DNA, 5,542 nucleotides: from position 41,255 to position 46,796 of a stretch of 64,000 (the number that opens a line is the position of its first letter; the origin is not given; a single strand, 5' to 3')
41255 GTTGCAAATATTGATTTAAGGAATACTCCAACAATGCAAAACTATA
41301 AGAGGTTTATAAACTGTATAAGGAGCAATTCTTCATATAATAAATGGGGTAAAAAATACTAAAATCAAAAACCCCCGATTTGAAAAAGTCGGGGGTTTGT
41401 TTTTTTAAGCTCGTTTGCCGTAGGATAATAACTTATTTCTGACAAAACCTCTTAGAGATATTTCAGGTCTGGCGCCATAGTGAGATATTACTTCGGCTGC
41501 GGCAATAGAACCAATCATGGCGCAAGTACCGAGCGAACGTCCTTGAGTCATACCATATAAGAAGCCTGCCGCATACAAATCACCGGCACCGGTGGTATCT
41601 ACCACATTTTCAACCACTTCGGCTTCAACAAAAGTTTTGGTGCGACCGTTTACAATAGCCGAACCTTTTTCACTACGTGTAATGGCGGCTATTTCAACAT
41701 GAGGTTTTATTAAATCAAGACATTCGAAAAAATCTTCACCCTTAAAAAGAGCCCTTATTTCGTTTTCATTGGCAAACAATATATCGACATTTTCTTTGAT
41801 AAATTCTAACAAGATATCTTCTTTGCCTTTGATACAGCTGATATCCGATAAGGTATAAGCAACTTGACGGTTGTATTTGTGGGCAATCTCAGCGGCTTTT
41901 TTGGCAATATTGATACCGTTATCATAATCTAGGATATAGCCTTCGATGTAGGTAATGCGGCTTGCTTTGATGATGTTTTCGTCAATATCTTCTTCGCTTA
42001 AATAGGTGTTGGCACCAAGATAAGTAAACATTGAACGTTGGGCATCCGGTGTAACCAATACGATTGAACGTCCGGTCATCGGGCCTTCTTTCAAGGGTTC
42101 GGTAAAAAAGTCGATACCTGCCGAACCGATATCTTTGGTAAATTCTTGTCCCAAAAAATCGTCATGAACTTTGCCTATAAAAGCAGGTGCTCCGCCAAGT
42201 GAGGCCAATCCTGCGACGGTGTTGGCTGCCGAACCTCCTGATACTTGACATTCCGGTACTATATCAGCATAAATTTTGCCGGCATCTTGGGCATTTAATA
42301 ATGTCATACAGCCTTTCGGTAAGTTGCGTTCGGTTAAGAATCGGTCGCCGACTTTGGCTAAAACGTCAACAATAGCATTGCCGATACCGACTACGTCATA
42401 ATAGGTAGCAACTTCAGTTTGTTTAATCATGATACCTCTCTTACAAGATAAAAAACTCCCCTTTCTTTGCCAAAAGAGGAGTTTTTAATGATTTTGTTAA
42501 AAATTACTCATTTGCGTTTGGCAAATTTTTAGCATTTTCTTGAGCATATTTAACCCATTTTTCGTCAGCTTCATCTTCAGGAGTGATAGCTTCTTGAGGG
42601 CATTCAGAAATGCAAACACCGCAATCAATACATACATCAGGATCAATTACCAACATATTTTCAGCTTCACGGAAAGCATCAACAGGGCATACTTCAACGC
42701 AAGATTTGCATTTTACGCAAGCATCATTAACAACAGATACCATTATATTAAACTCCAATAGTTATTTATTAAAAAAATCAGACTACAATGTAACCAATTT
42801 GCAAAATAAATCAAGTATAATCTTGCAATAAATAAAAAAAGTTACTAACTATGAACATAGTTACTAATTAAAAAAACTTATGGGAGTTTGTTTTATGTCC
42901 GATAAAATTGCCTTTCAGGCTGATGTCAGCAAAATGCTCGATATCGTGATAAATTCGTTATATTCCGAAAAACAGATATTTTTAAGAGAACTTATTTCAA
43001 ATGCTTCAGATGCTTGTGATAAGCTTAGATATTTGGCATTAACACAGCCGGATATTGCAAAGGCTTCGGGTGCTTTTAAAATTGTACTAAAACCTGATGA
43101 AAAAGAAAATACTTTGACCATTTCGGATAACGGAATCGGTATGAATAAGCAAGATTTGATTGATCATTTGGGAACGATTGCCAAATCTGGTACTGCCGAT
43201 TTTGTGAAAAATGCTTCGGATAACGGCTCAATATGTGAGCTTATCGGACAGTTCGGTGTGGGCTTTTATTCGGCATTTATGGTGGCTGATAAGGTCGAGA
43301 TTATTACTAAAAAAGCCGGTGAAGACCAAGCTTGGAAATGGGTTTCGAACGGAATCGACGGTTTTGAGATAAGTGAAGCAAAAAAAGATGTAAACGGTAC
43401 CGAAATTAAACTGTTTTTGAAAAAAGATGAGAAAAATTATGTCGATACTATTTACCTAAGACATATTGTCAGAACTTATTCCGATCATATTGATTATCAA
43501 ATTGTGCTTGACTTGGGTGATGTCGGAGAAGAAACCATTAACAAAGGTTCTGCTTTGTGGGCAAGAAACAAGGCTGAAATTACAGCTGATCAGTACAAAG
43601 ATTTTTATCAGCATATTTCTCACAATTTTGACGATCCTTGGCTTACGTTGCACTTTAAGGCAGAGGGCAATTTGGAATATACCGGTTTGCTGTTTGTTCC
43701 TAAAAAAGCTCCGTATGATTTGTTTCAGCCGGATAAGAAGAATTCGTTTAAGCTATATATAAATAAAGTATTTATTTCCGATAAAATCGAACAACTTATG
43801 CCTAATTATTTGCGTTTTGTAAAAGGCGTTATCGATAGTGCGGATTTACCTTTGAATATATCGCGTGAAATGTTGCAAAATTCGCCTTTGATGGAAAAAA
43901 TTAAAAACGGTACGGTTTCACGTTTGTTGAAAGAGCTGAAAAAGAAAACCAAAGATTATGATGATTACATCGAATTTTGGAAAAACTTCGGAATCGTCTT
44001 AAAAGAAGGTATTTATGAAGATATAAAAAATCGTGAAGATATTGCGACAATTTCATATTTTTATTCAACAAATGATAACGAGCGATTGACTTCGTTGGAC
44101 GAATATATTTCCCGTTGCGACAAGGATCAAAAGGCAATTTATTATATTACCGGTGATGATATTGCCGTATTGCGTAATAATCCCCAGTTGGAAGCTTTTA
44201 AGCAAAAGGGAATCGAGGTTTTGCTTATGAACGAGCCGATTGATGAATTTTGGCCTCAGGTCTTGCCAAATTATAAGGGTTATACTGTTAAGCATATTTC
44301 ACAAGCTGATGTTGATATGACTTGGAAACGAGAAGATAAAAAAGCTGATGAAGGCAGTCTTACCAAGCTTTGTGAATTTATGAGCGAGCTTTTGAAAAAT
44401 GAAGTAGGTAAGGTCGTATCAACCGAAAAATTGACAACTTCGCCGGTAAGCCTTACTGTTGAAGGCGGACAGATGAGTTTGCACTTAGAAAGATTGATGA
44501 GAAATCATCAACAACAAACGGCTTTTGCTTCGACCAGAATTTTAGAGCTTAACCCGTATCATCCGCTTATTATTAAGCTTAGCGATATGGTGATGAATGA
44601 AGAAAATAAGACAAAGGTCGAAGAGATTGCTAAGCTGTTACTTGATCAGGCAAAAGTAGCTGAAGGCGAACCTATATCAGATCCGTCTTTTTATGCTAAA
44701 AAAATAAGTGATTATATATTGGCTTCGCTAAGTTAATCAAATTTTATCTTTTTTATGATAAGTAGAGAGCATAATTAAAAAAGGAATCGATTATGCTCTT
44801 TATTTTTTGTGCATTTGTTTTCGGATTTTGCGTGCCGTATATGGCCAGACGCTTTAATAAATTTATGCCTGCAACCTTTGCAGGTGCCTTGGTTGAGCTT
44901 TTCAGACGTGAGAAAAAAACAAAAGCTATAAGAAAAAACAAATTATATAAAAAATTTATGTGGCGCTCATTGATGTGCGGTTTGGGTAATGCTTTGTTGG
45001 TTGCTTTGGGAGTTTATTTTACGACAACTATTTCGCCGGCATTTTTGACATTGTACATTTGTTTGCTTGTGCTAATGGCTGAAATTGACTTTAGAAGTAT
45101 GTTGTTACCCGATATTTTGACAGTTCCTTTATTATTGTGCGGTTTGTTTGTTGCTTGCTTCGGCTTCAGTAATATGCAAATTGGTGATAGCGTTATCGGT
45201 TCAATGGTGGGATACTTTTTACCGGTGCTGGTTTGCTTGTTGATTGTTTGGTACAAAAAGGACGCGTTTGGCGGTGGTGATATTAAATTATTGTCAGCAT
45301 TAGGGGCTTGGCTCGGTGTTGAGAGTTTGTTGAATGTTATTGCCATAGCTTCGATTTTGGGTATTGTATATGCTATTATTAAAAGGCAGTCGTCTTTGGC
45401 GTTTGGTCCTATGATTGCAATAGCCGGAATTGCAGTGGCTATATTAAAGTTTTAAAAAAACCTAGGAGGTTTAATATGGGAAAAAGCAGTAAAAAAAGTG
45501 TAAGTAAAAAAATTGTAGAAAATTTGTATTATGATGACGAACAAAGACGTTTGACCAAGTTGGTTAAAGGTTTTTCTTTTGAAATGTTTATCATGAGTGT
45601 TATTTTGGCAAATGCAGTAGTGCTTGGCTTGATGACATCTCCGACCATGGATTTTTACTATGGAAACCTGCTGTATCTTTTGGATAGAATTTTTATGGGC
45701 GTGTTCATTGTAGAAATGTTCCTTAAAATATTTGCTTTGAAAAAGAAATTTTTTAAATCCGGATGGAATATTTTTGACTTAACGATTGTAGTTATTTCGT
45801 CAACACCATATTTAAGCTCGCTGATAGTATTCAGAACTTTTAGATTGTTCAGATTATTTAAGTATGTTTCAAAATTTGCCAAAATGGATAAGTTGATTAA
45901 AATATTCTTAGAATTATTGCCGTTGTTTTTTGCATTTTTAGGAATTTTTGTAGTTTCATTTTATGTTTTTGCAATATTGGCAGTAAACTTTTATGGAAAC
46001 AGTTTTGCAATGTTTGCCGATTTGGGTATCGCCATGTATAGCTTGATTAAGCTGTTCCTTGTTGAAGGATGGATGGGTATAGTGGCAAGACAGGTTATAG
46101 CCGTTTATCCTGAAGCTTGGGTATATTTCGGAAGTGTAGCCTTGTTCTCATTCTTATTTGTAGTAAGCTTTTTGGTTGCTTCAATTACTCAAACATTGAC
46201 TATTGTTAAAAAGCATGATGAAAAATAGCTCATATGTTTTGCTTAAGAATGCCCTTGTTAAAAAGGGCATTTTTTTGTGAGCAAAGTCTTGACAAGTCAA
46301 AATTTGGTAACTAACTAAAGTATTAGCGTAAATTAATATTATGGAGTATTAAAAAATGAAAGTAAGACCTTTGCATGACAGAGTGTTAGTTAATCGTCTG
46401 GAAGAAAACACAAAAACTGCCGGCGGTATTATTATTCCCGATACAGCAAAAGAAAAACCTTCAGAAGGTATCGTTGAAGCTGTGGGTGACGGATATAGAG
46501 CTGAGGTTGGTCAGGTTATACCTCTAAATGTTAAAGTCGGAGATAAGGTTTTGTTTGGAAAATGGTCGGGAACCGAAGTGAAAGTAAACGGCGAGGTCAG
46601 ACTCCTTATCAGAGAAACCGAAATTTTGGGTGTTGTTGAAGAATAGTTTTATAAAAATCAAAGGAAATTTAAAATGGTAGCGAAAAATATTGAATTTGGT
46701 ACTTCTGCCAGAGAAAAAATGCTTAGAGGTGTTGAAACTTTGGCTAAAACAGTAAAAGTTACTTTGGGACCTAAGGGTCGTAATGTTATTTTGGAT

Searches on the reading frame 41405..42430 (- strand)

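Call 71: search_protein_families(library=pfam, max_evalue=0.00001, proteins=[window:41405-42430:-])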
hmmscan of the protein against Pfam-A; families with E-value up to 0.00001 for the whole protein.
window:41405-42430:- (341 aa): 1 family
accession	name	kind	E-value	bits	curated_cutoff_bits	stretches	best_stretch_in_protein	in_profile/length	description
PF00294.29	PfkB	-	2.8e-43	148.8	25.8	1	63-322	34-297/302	pfkB family carbohydrate kinase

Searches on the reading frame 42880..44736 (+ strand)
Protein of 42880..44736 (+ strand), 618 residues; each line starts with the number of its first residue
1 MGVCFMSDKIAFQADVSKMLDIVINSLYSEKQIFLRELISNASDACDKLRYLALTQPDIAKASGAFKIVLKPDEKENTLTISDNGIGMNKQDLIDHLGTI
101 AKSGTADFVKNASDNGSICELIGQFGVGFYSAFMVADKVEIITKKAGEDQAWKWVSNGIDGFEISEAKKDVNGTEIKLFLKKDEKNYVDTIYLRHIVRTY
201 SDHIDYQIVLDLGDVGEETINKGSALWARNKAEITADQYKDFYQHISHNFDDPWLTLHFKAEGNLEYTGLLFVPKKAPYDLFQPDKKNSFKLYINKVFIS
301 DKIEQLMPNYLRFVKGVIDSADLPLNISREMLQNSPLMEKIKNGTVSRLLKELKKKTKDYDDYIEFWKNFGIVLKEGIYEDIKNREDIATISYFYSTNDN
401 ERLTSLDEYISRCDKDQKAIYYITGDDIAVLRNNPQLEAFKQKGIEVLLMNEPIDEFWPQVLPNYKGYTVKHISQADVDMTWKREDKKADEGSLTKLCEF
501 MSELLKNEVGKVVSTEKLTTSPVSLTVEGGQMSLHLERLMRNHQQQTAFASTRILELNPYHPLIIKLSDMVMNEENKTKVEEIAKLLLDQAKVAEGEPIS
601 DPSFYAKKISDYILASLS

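Call 71: search_protein_families(library=pfam, max_evalue=0.00001, proteins=[window:42880-44736:+])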
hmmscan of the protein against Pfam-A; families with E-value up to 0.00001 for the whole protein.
window:42880-44736:+ (618 aa): 2 families
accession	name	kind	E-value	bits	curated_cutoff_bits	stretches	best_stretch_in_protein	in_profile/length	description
PF00183.23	HSP90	-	1e-117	394.7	24.4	1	217-617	79-490/518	Hsp90 protein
PF13589.12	HATPase_c_3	-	4.5e-11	43.4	25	1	35-159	7-108/137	Histidine kinase-, DNA gyrase B-, and HSP90-like ATPase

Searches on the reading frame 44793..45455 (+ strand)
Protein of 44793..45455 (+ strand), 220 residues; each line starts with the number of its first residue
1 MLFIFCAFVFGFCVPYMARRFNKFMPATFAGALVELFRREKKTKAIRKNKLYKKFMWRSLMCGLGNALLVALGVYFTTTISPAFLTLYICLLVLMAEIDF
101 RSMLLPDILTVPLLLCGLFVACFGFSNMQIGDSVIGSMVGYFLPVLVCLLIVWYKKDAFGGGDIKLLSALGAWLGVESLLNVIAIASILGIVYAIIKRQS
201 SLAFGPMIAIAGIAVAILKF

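Call 71: search_protein_families(library=pfam, max_evalue=0.00001, proteins=[window:44793-45455:+])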
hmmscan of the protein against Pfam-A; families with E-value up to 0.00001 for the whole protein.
window:44793-45455:+ (220 aa): 1 family
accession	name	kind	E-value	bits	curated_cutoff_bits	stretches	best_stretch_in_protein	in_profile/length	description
PF01478.23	Peptidase_A24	-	1.1e-21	77.6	26.5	1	87-195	2-104/104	Type IV leader peptidase family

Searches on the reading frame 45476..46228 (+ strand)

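Call 71: search_protein_families(library=pfam, max_evalue=0.00001, proteins=[window:45476-46228:+])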
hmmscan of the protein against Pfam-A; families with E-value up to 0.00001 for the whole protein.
window:45476-46228:+ (250 aa): 1 family
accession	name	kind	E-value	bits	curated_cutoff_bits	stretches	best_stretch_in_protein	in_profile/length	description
PF00520.37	Ion_trans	-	1.1e-31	110.4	25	1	34-246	3-238/241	Ion transport protein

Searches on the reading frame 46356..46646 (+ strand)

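Call 71: search_protein_families(library=pfam, max_evalue=0.00001, proteins=[window:46356-46646:+])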
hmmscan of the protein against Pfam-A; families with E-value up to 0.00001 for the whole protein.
window:46356-46646:+ (96 aa): 1 family
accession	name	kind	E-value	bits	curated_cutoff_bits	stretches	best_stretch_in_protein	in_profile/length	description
PF00166.26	Cpn10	-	3.8e-34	117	21.1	1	2-94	1-93/93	Chaperonin 10 Kd subunit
